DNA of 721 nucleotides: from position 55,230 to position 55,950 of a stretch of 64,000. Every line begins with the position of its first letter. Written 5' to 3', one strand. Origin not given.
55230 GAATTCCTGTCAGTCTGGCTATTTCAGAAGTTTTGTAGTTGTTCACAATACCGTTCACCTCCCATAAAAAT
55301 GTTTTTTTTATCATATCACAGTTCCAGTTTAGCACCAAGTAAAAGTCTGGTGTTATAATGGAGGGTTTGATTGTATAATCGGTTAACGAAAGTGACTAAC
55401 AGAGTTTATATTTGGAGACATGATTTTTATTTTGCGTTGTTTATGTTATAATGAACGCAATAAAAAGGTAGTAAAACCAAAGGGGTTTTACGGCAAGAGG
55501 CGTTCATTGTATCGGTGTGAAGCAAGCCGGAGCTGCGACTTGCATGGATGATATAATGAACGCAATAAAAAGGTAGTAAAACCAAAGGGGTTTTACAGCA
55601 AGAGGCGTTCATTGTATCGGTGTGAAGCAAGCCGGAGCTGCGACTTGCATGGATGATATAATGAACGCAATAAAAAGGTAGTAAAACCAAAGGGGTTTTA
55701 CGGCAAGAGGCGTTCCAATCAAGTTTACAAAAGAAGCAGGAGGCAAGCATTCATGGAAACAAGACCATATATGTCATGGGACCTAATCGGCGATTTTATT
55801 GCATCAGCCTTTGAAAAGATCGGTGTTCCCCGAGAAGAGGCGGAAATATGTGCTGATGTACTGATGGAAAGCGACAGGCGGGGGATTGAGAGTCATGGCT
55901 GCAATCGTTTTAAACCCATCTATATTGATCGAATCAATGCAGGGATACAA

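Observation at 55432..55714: Tandem array (2.6 copies) of a 105-bp structured, promoter-carrying element upstream of an Ldh_2 oxidoreductase gene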

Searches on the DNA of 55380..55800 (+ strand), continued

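Call 40: search_with_rna_model(model_id=R1, sources=[window, L102, L103, L104, L105, L106, L107, L108, L109, L110, L111, L112, L113, L114, L115, L116, L117, L118, L119, L120, L121, L122, L123, L124, L125, L126, L127, L128, L129, L130, L131, L132, L133, L134, L135, L136, L137, L138, L139, L140, L141, L142, L143, L144, L145, L146, L147, L148, L149, L150, L151, L152, L153, L154, L155, L156, L157, L158, L159, L160, L161, L162, L163, L164, L165, L166, L167, L168, L169, L170, L171, L172, L173, L174, L175, L176, L177], max_evalue=0.000001, make_alignment=true)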
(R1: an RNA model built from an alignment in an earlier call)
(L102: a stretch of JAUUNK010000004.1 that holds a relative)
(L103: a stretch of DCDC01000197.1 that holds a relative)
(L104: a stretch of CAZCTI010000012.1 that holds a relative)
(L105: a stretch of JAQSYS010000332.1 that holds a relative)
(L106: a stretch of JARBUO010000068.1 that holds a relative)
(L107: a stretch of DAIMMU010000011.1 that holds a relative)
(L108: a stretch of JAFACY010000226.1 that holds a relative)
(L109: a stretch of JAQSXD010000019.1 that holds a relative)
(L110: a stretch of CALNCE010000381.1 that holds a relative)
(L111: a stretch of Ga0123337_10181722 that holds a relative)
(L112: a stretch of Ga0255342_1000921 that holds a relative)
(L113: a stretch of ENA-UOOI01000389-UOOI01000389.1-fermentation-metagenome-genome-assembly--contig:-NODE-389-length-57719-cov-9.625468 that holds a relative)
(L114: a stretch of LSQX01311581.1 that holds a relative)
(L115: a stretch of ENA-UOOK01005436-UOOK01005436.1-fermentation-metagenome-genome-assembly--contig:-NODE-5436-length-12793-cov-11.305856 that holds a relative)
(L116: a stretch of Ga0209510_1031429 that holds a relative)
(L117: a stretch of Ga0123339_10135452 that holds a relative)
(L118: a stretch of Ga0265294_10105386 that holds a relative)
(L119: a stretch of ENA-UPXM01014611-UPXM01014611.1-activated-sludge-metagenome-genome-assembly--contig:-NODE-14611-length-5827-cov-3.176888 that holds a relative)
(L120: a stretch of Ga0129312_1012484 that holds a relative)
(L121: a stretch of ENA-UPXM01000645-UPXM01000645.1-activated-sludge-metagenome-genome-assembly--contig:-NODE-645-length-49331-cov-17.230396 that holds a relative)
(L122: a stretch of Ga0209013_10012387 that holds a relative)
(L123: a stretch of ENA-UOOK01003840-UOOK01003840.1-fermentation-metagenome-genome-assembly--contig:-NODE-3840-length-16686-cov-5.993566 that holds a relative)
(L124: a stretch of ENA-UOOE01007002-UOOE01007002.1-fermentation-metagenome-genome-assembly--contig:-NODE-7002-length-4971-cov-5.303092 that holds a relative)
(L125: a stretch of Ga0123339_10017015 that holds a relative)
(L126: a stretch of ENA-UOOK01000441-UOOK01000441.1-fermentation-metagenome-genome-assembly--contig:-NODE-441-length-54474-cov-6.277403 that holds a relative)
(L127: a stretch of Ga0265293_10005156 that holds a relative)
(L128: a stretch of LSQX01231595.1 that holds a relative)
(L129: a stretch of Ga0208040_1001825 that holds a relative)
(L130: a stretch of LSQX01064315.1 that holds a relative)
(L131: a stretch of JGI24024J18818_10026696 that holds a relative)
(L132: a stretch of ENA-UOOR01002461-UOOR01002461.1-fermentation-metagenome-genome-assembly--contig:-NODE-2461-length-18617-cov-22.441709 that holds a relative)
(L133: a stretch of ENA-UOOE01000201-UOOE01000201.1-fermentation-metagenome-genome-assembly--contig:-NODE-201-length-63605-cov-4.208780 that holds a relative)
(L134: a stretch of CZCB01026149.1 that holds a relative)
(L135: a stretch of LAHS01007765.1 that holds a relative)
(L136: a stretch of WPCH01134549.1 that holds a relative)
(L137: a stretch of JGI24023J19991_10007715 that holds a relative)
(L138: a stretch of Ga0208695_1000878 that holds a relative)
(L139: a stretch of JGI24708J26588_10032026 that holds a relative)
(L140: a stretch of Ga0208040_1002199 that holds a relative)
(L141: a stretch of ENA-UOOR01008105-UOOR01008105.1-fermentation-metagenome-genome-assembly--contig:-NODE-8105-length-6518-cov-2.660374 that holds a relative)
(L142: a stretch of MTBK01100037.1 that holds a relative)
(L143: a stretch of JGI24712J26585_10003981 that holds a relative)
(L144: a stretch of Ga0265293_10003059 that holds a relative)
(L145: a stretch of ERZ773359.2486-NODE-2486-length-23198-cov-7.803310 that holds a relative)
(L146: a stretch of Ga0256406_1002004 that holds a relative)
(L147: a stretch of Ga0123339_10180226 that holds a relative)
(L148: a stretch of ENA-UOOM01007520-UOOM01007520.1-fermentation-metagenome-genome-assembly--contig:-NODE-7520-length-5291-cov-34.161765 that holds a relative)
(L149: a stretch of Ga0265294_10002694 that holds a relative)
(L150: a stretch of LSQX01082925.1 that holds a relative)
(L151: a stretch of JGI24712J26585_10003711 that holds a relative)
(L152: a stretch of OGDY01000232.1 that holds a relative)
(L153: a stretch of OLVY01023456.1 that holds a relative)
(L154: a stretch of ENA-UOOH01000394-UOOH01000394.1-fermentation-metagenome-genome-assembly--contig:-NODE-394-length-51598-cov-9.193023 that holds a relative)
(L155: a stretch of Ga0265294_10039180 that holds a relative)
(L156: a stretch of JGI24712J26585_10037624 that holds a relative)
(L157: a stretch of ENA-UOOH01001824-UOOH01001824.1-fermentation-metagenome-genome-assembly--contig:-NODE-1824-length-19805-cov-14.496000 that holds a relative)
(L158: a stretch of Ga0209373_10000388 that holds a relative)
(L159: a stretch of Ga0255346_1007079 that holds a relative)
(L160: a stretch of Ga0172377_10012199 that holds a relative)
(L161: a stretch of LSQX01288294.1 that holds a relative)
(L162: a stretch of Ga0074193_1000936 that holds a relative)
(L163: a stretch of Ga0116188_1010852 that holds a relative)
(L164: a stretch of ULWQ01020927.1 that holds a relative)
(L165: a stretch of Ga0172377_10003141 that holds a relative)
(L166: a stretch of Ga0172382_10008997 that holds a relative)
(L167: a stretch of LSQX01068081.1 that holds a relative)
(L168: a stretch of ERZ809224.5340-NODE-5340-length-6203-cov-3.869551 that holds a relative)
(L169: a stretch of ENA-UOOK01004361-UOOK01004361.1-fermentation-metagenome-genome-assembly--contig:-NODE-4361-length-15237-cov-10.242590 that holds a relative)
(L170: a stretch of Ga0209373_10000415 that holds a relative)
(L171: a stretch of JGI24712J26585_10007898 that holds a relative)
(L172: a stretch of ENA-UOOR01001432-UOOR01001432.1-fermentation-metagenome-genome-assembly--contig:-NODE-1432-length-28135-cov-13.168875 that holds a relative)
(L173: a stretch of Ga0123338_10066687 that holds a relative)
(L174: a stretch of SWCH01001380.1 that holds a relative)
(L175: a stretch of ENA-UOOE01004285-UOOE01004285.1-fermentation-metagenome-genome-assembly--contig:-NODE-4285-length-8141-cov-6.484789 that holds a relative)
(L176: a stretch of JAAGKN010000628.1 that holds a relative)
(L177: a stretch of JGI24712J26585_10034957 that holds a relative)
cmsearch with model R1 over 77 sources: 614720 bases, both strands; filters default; matches with E-value up to 0.000001: 73.
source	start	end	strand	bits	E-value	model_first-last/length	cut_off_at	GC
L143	5192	5311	-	132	5.9e-24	1-120/120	no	0.37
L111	127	245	-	130.4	1.3e-23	1-120/120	no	0.31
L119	4354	4472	+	129.9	1.6e-23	1-120/120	no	0.34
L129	1276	1394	+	129.9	1.6e-23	1-120/120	no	0.34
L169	4375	4493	-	129.6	1.9e-23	1-120/120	no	0.34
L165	3159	3277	+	128.8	2.7e-23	1-120/120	no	0.35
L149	1876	1994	-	128.5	3.2e-23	1-120/120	no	0.35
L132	5949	6067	+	127.5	5e-23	1-120/120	no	0.34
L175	5466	5584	-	127.5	5e-23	1-120/120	no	0.34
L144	3792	3910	-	127.5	5.2e-23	1-120/120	no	0.34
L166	8424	8542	+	127.2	5.7e-23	1-120/120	no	0.37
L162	3419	3539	+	125.7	1.2e-22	1-120/120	no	0.33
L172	7488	7606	-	123.6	3.3e-22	1-120/120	no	0.32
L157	1988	2105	+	123.5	3.4e-22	1-120/120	no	0.34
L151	8328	8446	+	123.3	3.8e-22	1-120/120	no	0.34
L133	3726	3847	-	121.6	8.5e-22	1-120/120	no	0.34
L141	5084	5205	-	121.6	8.5e-22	1-120/120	no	0.34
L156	313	430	-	121.1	1.1e-21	1-120/120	no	0.38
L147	30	147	+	121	1.1e-21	1-120/120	no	0.31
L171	7030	7148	+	120.8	1.3e-21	1-120/120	no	0.34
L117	1052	1170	+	120.4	1.5e-21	1-120/120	no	0.29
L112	1912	2030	+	119.8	2e-21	1-120/120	no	0.39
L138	3806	3924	+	119.8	2e-21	1-120/120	no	0.39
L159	7705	7823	-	119.8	2e-21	1-120/120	no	0.39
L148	1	122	-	119.5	2.3e-21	1-120/120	no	0.38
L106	4623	4741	+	119.2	2.7e-21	1-120/120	no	0.33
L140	1447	1565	-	118.8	3.3e-21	1-120/120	no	0.39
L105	2461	2580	+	118.5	3.7e-21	1-120/120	no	0.32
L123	6377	6497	+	117.8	5.1e-21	1-120/120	no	0.31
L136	3154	3273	+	116.1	1.2e-20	1-120/120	no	0.38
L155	335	456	-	115.2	1.8e-20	1-120/120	no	0.3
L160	8358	8479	-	115.2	1.8e-20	1-120/120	no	0.3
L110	4770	4887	-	114.5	2.5e-20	1-120/120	no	0.37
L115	3350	3467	+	114.5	2.5e-20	1-120/120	no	0.37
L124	4360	4477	-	114.5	2.5e-20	1-120/120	no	0.37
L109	6791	6910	+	114.4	2.7e-20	1-120/120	no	0.34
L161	6593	6710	-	113.7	3.7e-20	1-120/120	no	0.28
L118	2090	2209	+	113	5.2e-20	1-120/120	no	0.33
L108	2117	2234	-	112.7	5.8e-20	1-120/120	no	0.35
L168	1509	1626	+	112.5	6.5e-20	1-120/120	no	0.36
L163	3182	3301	-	112.4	6.8e-20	1-120/120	no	0.33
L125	3391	3511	-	112.3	7.3e-20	1-120/120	no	0.26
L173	859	977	-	111.6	9.8e-20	1-120/120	no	0.27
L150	147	263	+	111.1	1.3e-19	1-120/120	no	0.31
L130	1617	1735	-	110.9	1.4e-19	1-120/120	no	0.34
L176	2029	2149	-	108.3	4.9e-19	1-120/120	no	0.35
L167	12329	12445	+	107.6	6.7e-19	1-120/120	no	0.31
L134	4367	4483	-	106.2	1.3e-18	1-120/120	no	0.32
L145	130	246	-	106.2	1.3e-18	1-120/120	no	0.32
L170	3071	3188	+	104.3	3.3e-18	1-120/120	no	0.28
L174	9788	9901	+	103.8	4.1e-18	1-120/120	no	0.29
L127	6585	6694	+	101.8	1.1e-17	9-120/120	no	0.32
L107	6554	6674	-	100.4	2.1e-17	1-120/120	no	0.26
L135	1868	1988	-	100.4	2.1e-17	1-120/120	no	0.26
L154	6226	6346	-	100.4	2.1e-17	1-120/120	no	0.26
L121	5927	6036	-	100.2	2.3e-17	1-120/120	no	0.36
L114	9397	9513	-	99.6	3.1e-17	1-120/120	no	0.31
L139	662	778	-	99.6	3.1e-17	1-120/120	no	0.31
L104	1507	1627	+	99.3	3.6e-17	1-120/120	no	0.27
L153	1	119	-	99.1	3.9e-17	1-120/120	no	0.33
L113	8568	8684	+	97.9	6.8e-17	1-120/120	no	0.34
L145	7502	7618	+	90.7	2.2e-15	1-120/120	no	0.33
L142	1630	1737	-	90.2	2.7e-15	10-120/120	no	0.32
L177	1093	1178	+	89.5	3.9e-15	1-120/120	no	0.33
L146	4782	4902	+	87.4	1e-14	1-120/120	no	0.32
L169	12268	12358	+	73.5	7.8e-12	1-120/120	no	0.34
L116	2342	2458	+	73.5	7.9e-12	1-120/120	no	0.26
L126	1536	1620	+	72.6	1.2e-11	1-120/120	no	0.29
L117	812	922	-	71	2.6e-11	1-120/120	no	0.24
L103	320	434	-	56.5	2.6e-08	1-120/120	no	0.37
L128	4281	4408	-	53.6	1.1e-07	1-120/120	no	0.34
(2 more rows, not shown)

Alignment A3: 73 matches aligned to the model, 201 columns, each read 5' to 3' on its own strand. Consensus structure (alignment columns), stored with it:
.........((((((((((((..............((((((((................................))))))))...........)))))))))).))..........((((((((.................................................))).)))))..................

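Call 71: search_dna_similar(query=window:55436-55720:+, collection=plasmids, mode=distant, max_evalue=0.001, max_rows=10)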
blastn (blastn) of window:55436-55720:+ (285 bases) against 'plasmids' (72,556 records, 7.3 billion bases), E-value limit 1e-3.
No match.

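Call 72: search_dna_similar(query=window:55436-55720:+, collection=phages, mode=distant, max_evalue=0.001, max_rows=10)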
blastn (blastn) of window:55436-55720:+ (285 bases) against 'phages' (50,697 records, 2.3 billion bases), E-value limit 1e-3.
No match.

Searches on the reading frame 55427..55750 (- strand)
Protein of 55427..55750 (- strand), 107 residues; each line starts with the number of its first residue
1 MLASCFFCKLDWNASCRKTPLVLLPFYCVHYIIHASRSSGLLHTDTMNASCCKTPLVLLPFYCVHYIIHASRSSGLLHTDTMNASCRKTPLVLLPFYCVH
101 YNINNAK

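Call 60: search_protein_families(library=pfam, proteins=[window:55427-55750:-], max_evalue=0.001)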
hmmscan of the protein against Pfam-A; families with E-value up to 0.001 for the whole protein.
window:55427-55750:- (107 aa): 1 family
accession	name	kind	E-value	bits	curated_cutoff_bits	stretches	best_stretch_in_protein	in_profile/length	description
PF16375.10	DUF4986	-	0.00045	21.2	29.5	0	81-100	57-76/84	Domain of unknown function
